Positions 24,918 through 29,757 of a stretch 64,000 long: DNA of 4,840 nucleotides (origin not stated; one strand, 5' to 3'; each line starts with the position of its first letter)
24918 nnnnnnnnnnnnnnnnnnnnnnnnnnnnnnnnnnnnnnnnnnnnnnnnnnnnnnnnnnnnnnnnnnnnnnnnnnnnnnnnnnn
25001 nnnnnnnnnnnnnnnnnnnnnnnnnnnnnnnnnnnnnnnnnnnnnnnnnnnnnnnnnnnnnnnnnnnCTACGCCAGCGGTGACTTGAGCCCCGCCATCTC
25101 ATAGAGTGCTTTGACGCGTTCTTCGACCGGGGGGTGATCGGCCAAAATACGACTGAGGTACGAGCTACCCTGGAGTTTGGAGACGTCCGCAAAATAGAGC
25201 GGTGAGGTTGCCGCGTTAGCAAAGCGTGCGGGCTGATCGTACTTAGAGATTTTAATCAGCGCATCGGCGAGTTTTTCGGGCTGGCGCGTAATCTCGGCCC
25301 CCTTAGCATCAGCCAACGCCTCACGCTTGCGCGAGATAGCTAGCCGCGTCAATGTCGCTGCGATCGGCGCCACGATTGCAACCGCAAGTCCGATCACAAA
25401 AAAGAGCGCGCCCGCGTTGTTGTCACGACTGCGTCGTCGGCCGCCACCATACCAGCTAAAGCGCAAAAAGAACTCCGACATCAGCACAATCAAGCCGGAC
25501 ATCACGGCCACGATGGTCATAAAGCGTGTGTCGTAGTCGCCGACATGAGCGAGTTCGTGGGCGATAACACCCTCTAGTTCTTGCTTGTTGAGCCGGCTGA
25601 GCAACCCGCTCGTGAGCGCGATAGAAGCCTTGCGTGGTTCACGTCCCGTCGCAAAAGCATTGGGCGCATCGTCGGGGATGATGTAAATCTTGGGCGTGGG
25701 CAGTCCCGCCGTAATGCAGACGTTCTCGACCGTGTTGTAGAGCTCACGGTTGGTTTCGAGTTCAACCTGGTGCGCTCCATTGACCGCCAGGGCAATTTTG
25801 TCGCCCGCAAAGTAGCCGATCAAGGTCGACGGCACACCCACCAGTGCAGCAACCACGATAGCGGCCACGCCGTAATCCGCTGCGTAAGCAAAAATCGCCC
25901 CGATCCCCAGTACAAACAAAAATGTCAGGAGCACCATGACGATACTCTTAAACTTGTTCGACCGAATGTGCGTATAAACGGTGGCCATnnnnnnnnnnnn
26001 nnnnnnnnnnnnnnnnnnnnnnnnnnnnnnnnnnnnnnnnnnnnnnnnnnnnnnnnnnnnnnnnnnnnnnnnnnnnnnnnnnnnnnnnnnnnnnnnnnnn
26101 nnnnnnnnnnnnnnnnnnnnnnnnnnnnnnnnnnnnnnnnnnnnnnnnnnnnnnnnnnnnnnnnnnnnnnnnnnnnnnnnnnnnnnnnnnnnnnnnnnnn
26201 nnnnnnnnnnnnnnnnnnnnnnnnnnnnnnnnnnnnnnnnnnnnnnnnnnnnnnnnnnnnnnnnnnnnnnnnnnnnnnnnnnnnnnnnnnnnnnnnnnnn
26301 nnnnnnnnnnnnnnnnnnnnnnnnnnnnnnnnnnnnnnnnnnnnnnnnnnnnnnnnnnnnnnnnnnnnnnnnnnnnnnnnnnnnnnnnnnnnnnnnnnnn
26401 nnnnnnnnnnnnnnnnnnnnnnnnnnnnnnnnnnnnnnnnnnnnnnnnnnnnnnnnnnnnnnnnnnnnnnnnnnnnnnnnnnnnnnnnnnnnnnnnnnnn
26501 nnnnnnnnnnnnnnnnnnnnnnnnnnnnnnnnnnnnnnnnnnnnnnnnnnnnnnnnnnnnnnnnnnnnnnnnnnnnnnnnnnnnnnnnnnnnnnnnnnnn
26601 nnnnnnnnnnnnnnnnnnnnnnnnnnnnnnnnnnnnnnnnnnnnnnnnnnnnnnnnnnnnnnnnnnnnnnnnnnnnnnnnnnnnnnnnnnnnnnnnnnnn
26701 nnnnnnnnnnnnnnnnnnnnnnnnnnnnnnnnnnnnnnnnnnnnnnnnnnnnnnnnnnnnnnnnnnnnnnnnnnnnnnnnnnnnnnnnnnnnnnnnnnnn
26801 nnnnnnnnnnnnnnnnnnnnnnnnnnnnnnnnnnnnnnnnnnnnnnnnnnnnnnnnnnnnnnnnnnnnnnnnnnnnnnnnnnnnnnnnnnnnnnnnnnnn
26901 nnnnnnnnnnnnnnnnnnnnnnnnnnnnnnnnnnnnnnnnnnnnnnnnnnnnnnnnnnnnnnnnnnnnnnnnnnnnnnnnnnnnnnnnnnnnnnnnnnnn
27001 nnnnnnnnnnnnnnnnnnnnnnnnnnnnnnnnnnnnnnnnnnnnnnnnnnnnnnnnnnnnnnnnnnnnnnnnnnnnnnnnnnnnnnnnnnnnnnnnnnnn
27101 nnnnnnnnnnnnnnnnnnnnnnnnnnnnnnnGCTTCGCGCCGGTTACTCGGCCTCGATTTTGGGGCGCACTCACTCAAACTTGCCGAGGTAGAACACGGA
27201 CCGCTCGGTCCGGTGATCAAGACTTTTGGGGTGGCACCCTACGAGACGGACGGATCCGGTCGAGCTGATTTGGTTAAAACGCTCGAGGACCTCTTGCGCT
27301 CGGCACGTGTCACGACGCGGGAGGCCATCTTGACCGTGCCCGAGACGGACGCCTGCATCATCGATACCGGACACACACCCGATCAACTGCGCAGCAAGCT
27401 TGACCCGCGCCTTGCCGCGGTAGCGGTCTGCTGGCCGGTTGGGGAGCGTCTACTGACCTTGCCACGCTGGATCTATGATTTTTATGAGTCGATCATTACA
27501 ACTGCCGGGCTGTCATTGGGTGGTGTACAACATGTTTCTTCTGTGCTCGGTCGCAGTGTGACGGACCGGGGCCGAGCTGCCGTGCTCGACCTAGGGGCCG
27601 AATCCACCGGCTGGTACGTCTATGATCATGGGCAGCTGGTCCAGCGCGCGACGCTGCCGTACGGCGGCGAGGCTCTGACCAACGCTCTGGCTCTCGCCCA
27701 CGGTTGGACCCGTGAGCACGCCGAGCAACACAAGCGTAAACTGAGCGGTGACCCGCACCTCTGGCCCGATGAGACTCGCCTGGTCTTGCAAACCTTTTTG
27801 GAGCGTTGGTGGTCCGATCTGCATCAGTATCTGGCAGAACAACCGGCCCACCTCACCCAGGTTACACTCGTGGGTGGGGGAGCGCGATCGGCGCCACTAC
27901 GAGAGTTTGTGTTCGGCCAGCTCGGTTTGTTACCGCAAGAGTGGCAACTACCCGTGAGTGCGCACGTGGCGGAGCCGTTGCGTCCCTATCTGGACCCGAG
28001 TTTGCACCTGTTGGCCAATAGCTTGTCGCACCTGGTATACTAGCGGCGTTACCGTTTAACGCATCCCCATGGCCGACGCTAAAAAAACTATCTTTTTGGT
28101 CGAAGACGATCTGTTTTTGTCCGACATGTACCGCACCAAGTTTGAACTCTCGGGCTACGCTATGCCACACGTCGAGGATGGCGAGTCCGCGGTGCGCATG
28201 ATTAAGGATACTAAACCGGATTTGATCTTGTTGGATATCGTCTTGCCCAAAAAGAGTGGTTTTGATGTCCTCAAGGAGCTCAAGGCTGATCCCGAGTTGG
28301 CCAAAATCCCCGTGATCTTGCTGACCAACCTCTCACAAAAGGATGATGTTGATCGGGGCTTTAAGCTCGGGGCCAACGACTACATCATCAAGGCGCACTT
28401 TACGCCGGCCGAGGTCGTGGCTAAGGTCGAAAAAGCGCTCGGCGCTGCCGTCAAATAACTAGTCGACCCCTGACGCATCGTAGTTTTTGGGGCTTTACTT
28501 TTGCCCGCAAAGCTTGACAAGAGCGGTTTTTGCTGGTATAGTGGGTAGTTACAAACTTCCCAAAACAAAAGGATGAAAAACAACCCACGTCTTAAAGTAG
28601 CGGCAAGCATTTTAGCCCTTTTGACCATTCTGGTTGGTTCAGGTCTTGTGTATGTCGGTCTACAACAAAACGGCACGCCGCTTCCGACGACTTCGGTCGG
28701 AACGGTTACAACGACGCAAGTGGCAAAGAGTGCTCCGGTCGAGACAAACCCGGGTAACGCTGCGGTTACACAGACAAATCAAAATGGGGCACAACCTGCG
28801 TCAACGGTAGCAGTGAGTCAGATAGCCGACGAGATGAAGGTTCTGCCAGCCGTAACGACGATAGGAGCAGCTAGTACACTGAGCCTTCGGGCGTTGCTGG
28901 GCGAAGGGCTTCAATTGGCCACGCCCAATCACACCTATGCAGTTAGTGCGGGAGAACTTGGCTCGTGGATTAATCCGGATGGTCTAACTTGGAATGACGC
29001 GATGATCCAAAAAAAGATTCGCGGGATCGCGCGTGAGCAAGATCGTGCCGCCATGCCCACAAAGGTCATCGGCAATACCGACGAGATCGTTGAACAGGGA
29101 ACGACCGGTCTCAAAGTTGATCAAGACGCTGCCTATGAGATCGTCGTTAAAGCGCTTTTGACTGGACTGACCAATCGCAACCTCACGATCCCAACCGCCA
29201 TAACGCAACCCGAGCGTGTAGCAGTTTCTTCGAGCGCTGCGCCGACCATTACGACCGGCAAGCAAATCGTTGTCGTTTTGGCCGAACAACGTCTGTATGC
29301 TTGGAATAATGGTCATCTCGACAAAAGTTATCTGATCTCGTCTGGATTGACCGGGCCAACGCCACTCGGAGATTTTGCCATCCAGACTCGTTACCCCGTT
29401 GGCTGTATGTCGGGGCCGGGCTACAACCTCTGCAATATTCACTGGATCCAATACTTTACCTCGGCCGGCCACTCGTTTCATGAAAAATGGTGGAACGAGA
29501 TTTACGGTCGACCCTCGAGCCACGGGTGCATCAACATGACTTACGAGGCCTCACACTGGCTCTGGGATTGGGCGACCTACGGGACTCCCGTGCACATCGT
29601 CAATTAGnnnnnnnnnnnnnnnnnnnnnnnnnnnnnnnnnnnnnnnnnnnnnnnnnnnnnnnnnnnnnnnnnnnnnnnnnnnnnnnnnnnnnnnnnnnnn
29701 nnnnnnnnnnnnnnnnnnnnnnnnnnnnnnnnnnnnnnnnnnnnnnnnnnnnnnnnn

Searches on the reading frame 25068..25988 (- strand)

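Call 47: search_protein_families(library=pfam, proteins=[window:25068-25988:-], max_evalue=0.00001)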
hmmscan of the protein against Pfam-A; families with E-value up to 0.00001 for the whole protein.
window:25068-25988:- (306 aa): 1 family
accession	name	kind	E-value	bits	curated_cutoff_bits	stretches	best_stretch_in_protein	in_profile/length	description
PF01435.24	Peptidase_M48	-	2.4e-31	109.4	20.3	1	79-298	3-185/186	Peptidase family M48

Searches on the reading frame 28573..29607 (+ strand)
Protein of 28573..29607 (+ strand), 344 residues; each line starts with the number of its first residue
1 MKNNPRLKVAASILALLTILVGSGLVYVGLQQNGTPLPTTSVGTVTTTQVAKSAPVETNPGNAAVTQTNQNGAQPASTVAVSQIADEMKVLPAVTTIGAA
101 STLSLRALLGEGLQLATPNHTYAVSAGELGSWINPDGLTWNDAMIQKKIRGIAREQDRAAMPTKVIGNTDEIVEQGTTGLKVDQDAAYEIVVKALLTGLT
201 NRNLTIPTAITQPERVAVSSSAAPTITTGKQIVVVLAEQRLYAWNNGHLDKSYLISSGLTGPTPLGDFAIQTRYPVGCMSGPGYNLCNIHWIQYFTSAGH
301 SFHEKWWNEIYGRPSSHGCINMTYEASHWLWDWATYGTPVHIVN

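Call 34: find_encoding_contigs(protein=window:28573-29607:+, flank=10000, max_places=5)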
Protein window:28573-29607:+ (344 aa): 1 contig read that carries it; 1 place shown.
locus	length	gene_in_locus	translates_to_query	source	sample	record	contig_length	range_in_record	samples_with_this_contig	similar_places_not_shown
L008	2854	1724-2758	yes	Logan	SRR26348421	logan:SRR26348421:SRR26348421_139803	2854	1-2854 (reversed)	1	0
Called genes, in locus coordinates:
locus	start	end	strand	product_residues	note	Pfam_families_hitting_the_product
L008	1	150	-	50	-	?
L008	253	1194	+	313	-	PF11104:PilM_2, PF14450:FtsA (weak)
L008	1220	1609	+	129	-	PF00072:Response_reg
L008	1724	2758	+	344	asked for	PF03734:YkuD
